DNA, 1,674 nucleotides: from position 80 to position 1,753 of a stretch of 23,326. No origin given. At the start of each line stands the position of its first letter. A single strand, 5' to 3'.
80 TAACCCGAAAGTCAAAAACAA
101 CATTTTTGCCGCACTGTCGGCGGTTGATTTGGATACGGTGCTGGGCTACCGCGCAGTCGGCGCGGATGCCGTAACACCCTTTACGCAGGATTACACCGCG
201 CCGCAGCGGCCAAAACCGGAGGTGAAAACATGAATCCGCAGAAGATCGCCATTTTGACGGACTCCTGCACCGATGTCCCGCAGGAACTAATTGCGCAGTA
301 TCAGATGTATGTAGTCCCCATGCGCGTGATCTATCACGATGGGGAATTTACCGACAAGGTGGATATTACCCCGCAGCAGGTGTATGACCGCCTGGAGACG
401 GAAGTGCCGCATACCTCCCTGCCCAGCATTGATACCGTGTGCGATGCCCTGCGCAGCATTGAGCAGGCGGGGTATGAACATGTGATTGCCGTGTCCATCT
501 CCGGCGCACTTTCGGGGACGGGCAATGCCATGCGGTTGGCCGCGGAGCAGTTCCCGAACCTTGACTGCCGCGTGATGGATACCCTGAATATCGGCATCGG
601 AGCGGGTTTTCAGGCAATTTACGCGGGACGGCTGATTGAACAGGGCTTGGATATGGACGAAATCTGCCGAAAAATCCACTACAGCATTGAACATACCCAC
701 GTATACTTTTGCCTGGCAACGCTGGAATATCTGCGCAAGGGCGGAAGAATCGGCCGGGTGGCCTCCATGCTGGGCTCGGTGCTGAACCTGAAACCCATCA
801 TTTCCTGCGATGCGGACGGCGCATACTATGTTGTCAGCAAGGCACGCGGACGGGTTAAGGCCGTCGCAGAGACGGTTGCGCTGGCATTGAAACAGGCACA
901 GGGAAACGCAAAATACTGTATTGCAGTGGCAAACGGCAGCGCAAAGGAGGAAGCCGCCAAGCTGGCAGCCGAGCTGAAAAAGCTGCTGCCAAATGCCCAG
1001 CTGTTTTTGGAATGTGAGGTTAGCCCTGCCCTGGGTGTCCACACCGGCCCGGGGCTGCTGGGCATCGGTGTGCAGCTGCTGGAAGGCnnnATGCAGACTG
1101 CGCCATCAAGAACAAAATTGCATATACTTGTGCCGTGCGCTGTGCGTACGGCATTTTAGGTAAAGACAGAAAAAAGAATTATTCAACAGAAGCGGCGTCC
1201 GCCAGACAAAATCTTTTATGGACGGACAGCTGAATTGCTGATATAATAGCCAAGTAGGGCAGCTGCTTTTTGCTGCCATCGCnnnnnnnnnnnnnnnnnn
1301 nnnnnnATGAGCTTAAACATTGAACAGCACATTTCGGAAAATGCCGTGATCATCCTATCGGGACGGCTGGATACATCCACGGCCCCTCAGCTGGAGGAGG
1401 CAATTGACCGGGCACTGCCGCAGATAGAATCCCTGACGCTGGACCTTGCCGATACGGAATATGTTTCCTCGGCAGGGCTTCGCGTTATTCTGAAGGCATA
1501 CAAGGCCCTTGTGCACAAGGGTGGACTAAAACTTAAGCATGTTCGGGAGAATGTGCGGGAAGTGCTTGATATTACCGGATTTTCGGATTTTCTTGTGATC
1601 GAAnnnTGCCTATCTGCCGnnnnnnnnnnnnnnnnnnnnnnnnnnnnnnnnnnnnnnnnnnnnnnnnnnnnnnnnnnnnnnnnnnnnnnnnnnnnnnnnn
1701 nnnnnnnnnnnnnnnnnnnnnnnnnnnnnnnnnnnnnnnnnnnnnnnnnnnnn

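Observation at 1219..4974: Partner-switching operon without a sigma factor: STAS + (membrane sensor-HAMP-PP2C-RsbW kinase) + (STAS-APH-like kinase)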

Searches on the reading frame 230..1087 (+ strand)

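Call 9: search_protein_families(library=pfam, proteins=[window:230-1087:+], max_evalue=0.001)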
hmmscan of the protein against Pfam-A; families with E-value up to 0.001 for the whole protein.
window:230-1087:+ (286 aa): 1 family
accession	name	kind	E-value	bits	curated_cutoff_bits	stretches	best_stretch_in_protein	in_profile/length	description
PF02645.21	DegV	-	6e-80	269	27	1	5-281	1-277/280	Uncharacterised protein, DegV family COG1307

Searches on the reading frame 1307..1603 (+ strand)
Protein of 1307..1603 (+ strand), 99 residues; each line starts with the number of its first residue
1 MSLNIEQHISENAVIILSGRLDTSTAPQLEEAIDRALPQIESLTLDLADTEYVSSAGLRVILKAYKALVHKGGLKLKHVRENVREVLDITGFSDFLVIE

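Call 7: search_protein_families(library=pfam, proteins=[window:1307-1603:+], max_evalue=0.01)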
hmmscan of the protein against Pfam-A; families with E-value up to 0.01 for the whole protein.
window:1307-1603:+ (99 aa): 2 families
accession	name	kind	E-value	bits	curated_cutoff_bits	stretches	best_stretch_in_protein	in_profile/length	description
PF01740.26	STAS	-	9.5e-15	54.7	22.6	1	10-96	8-97/106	STAS domain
PF13466.11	STAS_2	-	1e-13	51.7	29.2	1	17-92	3-79/80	STAS domain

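Call 8: search_protein_families(library=ncbifam, proteins=[window:1307-1603:+], max_evalue=0.01)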
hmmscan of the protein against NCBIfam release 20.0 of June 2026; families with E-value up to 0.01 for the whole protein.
window:1307-1603:+ (99 aa): 3 families
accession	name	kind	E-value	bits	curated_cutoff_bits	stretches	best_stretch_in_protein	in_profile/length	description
TIGR00377.1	ant_ant_sig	superfamily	1.2e-18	66.9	53.45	1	1-98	1-102/108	anti-sigma factor antagonist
TIGR02886.1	spore_II_AA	equivalog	3.2e-11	43.1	114.75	1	8-95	5-95/106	anti-sigma F factor antagonist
NF033618.0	mlaB_1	equivalog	0.00023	21.5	90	1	10-88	7-84/94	lipid asymmetry maintenance protein MlaB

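Call 81: search_protein_families(library=padloc, proteins=[window:1307-1603:+], max_evalue=0.001)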
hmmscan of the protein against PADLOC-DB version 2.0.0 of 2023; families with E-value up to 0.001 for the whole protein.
window:1307-1603:+ (99 aa): 0 families
